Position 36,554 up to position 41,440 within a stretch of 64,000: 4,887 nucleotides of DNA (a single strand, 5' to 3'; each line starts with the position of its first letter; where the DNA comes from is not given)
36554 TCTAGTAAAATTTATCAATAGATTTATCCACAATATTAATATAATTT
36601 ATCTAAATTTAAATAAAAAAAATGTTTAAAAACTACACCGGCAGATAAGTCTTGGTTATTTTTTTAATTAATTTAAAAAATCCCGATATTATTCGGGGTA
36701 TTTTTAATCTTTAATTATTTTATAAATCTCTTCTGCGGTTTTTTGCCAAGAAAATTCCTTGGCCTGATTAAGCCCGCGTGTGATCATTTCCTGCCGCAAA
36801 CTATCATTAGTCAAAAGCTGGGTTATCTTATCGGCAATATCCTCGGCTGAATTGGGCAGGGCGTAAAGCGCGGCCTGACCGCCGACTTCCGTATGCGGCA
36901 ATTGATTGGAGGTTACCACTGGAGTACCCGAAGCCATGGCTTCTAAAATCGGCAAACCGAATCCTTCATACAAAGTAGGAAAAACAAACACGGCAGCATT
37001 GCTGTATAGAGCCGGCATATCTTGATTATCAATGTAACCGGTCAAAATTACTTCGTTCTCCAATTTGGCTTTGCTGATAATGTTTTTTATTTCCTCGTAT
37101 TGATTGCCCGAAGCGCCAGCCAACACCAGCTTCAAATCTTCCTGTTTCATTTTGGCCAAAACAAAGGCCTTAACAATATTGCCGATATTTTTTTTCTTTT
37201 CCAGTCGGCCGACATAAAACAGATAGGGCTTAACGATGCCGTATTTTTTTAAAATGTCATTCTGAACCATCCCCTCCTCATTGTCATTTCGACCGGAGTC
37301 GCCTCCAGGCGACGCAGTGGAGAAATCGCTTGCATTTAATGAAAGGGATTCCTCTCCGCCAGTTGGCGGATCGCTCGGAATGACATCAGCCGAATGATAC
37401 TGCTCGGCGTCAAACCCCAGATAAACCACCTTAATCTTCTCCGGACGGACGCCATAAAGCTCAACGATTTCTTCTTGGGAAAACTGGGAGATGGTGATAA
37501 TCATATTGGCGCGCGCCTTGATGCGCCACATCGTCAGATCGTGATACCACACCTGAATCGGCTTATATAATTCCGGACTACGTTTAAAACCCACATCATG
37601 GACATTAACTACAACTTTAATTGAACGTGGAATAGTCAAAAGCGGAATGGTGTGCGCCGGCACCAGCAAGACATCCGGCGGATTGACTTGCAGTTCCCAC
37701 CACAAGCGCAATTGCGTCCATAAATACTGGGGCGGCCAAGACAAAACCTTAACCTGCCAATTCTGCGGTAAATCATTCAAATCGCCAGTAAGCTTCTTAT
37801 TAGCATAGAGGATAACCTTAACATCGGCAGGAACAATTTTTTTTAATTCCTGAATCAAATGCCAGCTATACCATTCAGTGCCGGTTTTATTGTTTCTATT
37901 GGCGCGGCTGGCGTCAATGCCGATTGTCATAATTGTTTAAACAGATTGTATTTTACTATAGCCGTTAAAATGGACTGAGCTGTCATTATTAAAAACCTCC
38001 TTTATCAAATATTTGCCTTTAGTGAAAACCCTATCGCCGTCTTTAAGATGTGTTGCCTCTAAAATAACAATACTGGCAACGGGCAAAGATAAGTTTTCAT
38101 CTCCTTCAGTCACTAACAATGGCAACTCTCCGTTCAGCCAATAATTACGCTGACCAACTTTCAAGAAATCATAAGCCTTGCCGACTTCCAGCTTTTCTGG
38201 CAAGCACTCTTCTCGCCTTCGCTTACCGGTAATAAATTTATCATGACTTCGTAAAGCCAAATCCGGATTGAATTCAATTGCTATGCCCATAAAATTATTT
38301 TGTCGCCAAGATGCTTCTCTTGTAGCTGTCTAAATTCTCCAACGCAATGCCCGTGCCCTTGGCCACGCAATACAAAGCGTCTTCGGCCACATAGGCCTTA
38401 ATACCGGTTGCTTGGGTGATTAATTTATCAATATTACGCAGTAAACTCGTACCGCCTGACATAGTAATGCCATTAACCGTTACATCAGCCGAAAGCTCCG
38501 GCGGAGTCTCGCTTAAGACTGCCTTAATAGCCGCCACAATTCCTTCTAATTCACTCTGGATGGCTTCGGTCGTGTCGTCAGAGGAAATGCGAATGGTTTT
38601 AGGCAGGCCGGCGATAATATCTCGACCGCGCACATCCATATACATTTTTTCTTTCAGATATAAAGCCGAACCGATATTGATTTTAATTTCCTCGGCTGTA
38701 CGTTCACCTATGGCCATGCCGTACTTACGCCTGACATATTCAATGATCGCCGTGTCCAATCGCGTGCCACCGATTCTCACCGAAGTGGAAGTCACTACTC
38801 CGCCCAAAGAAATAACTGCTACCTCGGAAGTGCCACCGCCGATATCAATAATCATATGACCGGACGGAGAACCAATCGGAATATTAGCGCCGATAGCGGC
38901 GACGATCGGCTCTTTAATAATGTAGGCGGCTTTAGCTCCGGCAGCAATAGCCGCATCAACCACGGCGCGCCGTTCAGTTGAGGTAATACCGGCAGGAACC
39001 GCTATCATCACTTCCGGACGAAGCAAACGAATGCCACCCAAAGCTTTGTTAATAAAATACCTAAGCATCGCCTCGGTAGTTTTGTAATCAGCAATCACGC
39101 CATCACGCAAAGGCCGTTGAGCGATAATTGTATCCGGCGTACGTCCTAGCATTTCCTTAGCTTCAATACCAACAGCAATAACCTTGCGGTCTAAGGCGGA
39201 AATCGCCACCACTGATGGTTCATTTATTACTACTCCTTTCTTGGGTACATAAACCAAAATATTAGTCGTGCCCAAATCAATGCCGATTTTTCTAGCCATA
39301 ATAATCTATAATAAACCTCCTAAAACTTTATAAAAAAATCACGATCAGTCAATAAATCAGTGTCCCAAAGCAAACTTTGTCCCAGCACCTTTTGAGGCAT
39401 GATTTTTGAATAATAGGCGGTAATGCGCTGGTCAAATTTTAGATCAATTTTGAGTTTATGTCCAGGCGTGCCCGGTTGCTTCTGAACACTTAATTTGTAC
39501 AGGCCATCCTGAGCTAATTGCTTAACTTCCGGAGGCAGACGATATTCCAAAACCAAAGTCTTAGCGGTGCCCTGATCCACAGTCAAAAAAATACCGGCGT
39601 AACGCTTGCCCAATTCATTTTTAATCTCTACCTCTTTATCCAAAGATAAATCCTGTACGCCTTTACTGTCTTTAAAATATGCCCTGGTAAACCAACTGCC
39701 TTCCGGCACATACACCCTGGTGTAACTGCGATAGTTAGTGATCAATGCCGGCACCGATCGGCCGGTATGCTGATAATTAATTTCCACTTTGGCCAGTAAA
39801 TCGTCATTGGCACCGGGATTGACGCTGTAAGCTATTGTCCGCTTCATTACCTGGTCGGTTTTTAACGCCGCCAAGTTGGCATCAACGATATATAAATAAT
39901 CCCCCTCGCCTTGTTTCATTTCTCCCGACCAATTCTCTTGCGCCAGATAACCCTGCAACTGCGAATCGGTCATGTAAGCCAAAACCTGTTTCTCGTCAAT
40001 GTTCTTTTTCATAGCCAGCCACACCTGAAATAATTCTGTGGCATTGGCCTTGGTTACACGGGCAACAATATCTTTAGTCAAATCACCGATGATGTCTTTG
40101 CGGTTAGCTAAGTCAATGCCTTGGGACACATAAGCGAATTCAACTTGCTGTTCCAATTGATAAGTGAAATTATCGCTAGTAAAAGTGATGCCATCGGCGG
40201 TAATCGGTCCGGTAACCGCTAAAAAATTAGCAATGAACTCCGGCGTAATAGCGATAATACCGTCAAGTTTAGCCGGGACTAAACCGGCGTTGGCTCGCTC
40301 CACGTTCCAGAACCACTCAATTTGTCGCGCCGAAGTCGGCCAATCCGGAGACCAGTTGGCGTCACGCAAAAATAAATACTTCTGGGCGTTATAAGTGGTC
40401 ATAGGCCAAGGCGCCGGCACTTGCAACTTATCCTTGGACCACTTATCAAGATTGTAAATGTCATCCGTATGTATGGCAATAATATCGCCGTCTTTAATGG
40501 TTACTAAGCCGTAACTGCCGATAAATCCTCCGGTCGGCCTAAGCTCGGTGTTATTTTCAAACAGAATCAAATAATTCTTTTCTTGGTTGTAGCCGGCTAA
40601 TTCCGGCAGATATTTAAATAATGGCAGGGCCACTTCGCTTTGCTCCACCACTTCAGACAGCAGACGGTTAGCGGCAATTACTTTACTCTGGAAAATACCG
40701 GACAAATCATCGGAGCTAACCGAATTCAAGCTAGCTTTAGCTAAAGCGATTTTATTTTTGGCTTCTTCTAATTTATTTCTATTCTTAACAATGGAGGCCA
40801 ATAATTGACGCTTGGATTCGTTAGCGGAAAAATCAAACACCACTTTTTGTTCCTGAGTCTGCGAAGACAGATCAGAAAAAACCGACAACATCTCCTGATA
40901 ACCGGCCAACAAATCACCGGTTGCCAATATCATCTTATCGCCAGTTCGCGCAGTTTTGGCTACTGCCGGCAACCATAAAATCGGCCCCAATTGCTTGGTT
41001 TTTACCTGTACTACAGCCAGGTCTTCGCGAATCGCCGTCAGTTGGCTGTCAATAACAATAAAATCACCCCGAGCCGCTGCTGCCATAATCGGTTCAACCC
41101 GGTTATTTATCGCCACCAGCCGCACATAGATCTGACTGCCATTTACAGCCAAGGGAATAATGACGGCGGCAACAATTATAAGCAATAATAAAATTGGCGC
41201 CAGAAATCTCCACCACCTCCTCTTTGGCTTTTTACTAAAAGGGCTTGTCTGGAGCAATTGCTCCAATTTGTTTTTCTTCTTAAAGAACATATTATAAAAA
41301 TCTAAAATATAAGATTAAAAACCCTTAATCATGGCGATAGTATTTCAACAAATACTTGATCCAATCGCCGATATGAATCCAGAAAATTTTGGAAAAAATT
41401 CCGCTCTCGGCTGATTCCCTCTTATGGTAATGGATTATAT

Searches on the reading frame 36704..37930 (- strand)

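Call 75: search_protein_families(library=pfam, proteins=[window:36704-37930:-], max_evalue=0.001)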
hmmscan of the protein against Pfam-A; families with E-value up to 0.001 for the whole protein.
window:36704-37930:- (408 aa): 6 families
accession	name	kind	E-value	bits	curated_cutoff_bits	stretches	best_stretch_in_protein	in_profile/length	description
PF00534.26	Glycos_transf_1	-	4e-40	137.6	26.4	1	234-386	15-169/172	Glycosyl transferases group 1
PF13692.12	Glyco_trans_1_4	-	1.3e-31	110.2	27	1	235-375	2-142/142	Glycosyl transferases group 1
PF13439.12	Glyco_transf_4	-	7.8e-14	52.5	28.5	1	17-176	3-169/170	Glycosyltransferase Family 4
PF20706.3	GT4-conflict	-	8.4e-12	45.2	26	1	237-343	200-313/385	Family 4 Glycosyltransferase in conflict systems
PF13524.12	Glyco_trans_1_2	-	4.4e-10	40.1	25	1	256-402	4-142/144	Glycosyl transferase-like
PF13579.12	Glyco_trans_4_4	-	1.1e-07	32.8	29.7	1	17-172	2-158/158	Glycosyl transferase 4-like domain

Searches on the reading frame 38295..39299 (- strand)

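Call 75: search_protein_families(library=pfam, proteins=[window:38295-39299:-], max_evalue=0.001)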
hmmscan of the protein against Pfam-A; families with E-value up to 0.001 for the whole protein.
window:38295-39299:- (334 aa): 6 families
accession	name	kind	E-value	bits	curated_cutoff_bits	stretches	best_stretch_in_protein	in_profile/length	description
PF06723.19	MreB_Mbl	-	4.1e-130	433.8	27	1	3-327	2-326/327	MreB/Mbl protein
PF00012.26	HSP70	-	3.9e-12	45.6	20.6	1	96-196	135-241/599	Hsp70 protein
PF14450.12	FtsA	-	2e-09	38.3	31.8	1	150-306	2-111/127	Cell division protein FtsA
PF00022.25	Actin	-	5.8e-09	35.5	27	1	57-192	58-190/410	Actin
PF06277.17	EutA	-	7.2e-05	22.3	27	1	149-202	146-203/475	Ethanolamine utilisation protein EutA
PF11104.14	PilM_2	-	8.6e-05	22.1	27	0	272-307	272-307/340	Type IV pilus assembly protein PilM;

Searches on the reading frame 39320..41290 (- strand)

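Call 75: search_protein_families(library=pfam, proteins=[window:39320-41290:-], max_evalue=0.001)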
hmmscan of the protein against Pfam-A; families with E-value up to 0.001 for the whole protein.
window:39320-41290:- (656 aa): 1 family
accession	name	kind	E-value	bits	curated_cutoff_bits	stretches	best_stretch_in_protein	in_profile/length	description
PF13196.11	DUF4012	-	1.7e-29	103.6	28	1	236-382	2-142/144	Protein of unknown function (DUF4012)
